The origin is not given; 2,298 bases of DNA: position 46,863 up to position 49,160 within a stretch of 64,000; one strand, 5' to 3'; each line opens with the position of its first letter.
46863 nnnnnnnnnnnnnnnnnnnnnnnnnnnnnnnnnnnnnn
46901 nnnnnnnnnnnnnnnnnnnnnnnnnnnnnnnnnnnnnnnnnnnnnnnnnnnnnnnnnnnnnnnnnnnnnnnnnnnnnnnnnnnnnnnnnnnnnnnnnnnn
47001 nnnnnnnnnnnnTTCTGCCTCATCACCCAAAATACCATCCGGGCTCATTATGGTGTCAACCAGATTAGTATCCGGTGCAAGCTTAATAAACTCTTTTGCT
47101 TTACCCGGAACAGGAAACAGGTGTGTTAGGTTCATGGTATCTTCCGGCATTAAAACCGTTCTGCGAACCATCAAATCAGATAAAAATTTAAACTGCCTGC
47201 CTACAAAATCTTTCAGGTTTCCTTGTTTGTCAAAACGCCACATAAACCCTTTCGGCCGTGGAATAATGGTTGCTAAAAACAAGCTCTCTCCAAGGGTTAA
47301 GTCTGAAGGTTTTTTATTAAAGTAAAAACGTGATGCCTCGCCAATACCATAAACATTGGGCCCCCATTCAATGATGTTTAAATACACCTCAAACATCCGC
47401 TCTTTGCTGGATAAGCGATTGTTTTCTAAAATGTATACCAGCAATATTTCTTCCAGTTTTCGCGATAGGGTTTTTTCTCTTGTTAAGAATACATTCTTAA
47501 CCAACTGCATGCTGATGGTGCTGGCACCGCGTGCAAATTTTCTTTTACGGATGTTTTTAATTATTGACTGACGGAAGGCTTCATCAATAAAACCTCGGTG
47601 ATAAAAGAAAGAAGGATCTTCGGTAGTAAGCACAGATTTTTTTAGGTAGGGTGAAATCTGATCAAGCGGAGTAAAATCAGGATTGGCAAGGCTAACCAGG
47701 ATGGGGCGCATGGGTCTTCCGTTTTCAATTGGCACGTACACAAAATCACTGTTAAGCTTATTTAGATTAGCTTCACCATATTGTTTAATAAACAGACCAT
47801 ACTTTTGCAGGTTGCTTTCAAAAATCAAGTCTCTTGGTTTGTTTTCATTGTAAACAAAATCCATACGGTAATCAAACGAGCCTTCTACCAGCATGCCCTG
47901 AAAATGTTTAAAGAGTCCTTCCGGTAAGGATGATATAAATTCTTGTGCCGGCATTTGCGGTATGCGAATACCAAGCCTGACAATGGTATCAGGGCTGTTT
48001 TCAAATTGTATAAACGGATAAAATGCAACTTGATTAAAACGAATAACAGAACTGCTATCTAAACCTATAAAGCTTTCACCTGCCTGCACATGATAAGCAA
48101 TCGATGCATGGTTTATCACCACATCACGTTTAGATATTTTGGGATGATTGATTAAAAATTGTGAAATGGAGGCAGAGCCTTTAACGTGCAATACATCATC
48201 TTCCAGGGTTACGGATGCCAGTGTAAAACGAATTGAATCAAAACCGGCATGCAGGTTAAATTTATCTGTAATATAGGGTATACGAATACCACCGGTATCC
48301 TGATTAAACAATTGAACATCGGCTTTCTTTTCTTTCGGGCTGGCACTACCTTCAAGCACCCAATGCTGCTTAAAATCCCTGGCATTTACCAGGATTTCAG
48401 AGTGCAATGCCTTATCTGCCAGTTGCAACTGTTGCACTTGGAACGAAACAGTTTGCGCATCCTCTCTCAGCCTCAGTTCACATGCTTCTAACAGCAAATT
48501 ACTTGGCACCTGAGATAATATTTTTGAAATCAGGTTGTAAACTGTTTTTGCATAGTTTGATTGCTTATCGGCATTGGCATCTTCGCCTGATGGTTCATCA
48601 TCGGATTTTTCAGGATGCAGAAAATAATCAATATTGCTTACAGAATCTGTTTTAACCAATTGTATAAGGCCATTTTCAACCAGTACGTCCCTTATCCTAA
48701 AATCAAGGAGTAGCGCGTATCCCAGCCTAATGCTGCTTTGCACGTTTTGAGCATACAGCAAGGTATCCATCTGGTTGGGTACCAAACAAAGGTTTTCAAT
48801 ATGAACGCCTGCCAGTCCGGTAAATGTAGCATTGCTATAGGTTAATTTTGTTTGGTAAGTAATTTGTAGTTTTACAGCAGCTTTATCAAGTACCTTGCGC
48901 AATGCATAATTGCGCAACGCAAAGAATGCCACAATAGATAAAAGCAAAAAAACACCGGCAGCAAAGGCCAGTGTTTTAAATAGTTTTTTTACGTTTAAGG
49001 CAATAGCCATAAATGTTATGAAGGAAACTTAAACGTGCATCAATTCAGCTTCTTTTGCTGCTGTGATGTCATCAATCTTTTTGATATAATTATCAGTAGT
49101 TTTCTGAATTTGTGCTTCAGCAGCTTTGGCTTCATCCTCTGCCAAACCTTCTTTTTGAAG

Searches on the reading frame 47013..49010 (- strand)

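Call 73: search_protein_families(library=pfam, proteins=[window:47013-49010:-], max_evalue=0.00001)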
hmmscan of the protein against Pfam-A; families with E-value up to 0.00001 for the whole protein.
window:47013-49010:- (666 aa): 1 family
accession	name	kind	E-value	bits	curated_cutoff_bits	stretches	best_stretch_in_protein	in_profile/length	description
PF00912.28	Transgly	-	4e-44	150.6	27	1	442-590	12-158/178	Transglycosylase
